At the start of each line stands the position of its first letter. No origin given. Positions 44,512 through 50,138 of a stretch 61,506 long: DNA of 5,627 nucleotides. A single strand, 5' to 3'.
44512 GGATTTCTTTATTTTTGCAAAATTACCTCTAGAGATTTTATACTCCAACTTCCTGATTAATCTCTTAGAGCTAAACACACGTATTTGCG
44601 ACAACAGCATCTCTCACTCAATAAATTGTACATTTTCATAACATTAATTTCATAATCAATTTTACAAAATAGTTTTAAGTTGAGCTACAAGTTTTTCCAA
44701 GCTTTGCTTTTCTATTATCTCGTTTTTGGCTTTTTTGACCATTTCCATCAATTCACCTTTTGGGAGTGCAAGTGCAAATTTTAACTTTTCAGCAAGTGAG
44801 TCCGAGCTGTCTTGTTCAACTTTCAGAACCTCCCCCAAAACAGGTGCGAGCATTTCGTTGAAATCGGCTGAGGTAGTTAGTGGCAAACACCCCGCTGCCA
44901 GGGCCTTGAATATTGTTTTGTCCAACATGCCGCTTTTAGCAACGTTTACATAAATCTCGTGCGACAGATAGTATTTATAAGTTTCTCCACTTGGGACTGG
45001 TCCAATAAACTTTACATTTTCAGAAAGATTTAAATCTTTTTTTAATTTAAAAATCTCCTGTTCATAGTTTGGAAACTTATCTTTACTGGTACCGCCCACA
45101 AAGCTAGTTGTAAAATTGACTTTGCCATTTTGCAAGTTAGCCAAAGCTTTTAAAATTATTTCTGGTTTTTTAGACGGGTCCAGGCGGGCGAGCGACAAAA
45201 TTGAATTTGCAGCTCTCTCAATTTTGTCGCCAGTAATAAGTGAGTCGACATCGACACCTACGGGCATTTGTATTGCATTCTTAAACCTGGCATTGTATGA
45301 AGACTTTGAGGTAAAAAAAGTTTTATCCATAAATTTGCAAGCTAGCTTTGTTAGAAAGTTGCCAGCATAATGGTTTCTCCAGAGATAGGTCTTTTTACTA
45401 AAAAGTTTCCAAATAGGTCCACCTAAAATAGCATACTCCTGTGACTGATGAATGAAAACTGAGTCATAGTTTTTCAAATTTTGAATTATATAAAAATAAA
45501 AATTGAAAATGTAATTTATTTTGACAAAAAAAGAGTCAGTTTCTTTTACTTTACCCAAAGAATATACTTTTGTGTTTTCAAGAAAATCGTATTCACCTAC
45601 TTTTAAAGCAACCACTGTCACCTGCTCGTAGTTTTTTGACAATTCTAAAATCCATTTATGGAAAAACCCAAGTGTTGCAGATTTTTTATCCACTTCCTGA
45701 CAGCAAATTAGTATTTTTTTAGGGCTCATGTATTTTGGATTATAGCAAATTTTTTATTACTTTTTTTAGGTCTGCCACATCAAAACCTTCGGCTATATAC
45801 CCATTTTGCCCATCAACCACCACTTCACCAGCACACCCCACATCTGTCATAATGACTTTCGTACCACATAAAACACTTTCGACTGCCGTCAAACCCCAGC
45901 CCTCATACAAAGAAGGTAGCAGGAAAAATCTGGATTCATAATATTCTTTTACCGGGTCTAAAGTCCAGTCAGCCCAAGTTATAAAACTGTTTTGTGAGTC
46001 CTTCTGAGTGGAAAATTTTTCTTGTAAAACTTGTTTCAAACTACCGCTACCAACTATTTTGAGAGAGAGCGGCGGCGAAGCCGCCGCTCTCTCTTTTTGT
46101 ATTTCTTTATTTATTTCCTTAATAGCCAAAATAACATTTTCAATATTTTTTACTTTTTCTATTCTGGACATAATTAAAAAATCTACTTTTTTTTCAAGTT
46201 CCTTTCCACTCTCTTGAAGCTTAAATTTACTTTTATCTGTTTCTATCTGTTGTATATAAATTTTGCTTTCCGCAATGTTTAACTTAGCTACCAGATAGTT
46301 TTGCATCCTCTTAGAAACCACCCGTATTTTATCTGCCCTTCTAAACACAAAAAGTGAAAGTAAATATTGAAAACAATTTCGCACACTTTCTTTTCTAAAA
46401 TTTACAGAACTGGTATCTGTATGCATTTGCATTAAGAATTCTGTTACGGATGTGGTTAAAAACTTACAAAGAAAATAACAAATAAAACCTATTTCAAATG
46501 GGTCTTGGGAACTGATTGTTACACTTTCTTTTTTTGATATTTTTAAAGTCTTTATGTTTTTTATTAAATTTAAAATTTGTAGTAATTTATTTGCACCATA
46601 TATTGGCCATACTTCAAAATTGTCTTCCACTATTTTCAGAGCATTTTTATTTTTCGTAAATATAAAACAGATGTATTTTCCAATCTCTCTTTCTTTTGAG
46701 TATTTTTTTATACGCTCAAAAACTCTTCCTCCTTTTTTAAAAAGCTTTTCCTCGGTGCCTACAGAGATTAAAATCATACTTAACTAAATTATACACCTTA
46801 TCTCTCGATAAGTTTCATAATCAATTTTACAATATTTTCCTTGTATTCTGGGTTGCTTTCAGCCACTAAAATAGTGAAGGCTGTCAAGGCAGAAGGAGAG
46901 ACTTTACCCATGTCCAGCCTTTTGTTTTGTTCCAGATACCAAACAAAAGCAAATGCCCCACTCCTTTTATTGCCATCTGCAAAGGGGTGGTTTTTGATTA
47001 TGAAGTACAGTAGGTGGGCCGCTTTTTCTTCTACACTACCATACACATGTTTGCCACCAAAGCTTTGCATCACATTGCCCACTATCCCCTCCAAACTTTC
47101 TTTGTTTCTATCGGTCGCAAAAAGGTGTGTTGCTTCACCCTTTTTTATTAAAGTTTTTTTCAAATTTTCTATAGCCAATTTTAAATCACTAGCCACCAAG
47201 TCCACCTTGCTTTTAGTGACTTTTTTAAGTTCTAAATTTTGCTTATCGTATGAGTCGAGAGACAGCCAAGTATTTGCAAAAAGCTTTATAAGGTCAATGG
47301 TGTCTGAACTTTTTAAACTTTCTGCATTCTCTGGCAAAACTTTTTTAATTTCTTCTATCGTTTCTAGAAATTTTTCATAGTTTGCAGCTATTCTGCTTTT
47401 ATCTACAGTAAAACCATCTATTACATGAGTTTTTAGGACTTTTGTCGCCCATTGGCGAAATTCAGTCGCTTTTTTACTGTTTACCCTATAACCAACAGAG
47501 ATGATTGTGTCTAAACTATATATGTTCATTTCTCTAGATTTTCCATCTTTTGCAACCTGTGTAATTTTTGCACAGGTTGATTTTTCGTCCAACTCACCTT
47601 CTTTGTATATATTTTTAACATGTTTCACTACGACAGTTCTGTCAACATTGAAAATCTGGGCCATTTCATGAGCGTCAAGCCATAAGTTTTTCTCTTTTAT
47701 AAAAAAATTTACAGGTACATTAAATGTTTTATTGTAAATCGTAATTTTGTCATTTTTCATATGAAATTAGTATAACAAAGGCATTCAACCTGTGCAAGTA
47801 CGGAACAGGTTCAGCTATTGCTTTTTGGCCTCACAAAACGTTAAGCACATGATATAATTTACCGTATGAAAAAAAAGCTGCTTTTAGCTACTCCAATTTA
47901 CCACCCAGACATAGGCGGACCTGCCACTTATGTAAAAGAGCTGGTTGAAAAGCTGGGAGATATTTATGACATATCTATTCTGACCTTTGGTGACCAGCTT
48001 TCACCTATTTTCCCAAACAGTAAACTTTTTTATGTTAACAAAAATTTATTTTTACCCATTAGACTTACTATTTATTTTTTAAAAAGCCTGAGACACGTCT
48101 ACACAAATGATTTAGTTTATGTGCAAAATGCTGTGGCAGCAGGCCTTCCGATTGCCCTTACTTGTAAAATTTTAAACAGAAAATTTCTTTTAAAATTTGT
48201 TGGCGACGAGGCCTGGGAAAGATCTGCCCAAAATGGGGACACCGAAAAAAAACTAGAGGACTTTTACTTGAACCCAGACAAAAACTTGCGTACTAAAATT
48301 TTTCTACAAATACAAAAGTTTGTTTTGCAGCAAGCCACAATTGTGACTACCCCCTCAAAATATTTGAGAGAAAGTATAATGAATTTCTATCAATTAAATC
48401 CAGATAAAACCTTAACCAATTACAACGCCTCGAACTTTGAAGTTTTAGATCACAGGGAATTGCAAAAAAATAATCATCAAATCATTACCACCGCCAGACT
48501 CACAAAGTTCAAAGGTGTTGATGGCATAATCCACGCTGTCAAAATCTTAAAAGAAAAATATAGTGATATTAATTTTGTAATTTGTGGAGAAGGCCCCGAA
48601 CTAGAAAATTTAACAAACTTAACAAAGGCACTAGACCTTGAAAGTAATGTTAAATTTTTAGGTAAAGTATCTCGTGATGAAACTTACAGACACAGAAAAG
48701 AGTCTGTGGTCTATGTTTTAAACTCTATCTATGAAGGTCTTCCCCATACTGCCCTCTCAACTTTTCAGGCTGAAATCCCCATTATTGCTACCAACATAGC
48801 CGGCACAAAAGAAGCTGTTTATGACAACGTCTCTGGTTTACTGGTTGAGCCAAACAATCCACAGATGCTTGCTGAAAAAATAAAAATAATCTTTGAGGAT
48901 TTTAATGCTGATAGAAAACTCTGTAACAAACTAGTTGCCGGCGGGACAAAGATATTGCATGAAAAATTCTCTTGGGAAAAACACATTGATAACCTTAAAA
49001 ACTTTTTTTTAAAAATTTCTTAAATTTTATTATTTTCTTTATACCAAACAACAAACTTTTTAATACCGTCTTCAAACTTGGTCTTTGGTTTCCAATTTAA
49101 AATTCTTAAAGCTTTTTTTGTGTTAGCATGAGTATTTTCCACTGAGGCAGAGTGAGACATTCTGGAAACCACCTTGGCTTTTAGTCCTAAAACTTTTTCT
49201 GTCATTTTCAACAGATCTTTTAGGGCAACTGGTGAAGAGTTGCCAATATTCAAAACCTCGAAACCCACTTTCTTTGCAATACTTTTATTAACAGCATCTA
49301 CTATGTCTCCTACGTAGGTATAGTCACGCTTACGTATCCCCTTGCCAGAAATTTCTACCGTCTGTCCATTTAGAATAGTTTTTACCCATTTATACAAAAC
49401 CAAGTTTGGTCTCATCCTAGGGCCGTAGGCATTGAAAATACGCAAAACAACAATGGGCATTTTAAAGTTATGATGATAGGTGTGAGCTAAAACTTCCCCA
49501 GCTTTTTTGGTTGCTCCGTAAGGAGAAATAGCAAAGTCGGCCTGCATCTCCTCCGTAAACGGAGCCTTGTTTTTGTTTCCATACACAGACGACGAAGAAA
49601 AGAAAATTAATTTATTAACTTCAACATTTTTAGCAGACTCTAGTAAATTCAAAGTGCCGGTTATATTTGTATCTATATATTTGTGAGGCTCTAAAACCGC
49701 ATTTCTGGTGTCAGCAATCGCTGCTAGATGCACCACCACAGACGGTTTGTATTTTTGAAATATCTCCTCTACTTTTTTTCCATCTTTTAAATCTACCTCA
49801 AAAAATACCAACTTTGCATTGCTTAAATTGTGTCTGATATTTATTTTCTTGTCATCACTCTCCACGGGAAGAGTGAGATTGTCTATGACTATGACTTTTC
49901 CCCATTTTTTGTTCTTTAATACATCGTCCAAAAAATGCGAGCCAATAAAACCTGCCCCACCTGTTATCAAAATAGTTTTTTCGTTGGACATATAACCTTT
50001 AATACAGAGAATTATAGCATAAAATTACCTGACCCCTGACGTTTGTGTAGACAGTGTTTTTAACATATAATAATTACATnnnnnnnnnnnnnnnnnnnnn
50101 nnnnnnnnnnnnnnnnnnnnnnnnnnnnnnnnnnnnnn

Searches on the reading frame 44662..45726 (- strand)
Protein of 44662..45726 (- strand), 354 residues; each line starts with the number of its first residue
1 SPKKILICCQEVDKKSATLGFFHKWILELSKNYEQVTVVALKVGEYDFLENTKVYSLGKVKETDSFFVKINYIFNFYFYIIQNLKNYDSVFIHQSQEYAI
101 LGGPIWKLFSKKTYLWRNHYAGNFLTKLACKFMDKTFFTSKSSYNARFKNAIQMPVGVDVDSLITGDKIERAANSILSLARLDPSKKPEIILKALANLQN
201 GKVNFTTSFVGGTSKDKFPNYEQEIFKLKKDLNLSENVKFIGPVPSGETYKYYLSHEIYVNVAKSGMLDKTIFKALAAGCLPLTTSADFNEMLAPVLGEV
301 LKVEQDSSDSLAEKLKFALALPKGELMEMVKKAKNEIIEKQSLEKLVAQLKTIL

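Call 56: search_protein_families(library=pfam, proteins=[window:44662-45726:-], max_evalue=0.001)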
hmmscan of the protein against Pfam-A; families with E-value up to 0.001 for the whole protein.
window:44662-45726:- (354 aa): 3 families
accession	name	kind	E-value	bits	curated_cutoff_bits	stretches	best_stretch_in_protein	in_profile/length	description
PF00534.26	Glycos_transf_1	-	1.3e-11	44.8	26.4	1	174-334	16-170/172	Glycosyl transferases group 1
PF13692.12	Glyco_trans_1_4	-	7.8e-09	36.4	27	1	175-317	3-138/142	Glycosyl transferases group 1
PF13524.12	Glyco_trans_1_2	-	3.9e-06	27.3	25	1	191-350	5-142/144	Glycosyl transferase-like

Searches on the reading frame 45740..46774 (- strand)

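Call 56: search_protein_families(library=pfam, proteins=[window:45740-46774:-], max_evalue=0.001)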
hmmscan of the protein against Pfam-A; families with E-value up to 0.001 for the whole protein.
window:45740-46774:- (344 aa): 3 families
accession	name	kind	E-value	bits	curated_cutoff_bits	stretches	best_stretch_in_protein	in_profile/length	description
PF00534.26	Glycos_transf_1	-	1.8e-25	89.9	26.4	1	186-344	5-156/172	Glycosyl transferases group 1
PF13692.12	Glyco_trans_1_4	-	2.6e-19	70.3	27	1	199-344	4-140/142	Glycosyl transferases group 1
PF20706.3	GT4-conflict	-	2.1e-07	30.7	26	1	143-311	143-312/385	Family 4 Glycosyltransferase in conflict systems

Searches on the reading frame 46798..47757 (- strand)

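Call 56: search_protein_families(library=pfam, proteins=[window:46798-47757:-], max_evalue=0.001)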
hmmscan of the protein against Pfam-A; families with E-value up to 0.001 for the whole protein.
window:46798-47757:- (319 aa): 3 families
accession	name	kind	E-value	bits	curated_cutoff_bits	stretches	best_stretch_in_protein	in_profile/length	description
PF13310.11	Virulence_RhuM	-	3e-22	79.6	33.7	1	60-138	1-85/252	Virulence protein RhuM family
PF02661.23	Fic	-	2.7e-11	44.6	24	1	215-275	24-93/93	Fic/DOC family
PF02498.22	Bro-N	-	0.00046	21.2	25.6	0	18-107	4-93/96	BRO family, N-terminal domain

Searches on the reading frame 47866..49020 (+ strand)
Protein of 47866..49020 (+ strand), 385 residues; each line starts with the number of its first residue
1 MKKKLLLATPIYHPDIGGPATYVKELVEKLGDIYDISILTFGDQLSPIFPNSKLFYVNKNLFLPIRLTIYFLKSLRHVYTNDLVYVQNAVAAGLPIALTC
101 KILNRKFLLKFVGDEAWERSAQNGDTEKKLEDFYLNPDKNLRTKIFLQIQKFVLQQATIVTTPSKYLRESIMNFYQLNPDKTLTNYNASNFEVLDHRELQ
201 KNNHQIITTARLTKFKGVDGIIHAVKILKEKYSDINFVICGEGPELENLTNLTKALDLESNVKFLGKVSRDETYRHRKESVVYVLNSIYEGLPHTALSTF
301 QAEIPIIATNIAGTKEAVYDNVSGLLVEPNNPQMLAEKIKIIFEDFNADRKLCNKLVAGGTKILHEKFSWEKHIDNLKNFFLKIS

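Call 4: search_protein_families(library=pfam, proteins=[window:47866-49020:+], max_evalue=1)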
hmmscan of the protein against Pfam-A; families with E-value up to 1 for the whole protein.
window:47866-49020:+ (385 aa): 5 families
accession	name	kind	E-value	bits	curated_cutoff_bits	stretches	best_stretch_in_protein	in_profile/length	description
PF00534.26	Glycos_transf_1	-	1.3e-37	129.5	26.4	1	199-351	11-164/172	Glycosyl transferases group 1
PF13692.12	Glyco_trans_1_4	-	5.1e-27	95.3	27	1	205-345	3-142/142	Glycosyl transferases group 1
PF13439.12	Glyco_transf_4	-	6e-06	26.8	28.5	1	16-187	1-164/170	Glycosyltransferase Family 4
PF20706.3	GT4-conflict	-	4.4e-05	23.1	26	1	142-375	132-383/385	Family 4 Glycosyltransferase in conflict systems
PF13579.12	Glyco_trans_4_4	-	0.076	13.8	29.7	0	133-185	104-155/158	Glycosyl transferase 4-like domain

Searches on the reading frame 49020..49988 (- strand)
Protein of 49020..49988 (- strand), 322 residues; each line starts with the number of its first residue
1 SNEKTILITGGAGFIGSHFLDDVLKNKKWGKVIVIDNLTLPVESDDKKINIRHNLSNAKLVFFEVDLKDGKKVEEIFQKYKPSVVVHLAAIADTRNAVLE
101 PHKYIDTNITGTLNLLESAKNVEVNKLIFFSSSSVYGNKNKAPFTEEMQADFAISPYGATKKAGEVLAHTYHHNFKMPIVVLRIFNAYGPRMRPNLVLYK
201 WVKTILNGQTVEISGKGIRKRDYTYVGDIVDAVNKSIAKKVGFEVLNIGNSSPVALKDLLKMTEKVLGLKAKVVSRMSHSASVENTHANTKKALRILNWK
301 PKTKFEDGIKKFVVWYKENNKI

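Call 4: search_protein_families(library=pfam, proteins=[window:49020-49988:-], max_evalue=1)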
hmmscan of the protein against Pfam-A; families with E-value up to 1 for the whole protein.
window:49020-49988:- (322 aa): 12 families
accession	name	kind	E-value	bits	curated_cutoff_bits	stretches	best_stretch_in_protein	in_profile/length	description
PF16363.11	GDP_Man_Dehyd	-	5.6e-59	200.7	27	1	7-311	1-331/332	GDP-mannose 4,6 dehydratase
PF01370.27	Epimerase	-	5.3e-55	186.9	20.9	1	6-249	1-240/240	NAD dependent epimerase/dehydratase family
PF01073.25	3Beta_HSD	-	1.8e-25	90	22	1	7-232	1-224/280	3-beta hydroxysteroid dehydrogenase/isomerase family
PF02719.21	Polysacc_synt_2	-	2.8e-20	73.1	20.2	1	6-272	1-252/293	Polysaccharide biosynthesis protein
PF04321.23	RmlD_sub_bind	-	1.4e-16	60.8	27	1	5-256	2-220/287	RmlD substrate binding domain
PF07993.18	NAD_binding_4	-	2.3e-13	50.4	20.1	1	8-184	1-204/258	Male sterility protein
PF08659.16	KR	-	1.4e-05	25.5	22.6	1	5-143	2-148/180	KR domain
PF13460.12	NAD_binding_10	-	8.2e-05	23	27.2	1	10-160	1-123/184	NAD(P)H-binding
PF03435.24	Sacchrp_dh_NADP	-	0.00022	22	25.1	1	7-91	2-78/129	Saccharopine dehydrogenase NADP binding domain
PF00106.31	adh_short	-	0.0013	18.7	26.6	1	4-172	1-164/195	short chain dehydrogenase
PF05368.20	NmrA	-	0.0049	16.9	27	1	3-132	2-106/298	NmrA-like family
PF04495.20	GRASP55_65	-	0.1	13.4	27.7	1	224-296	26-96/138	GRASP55/65 PDZ-like domain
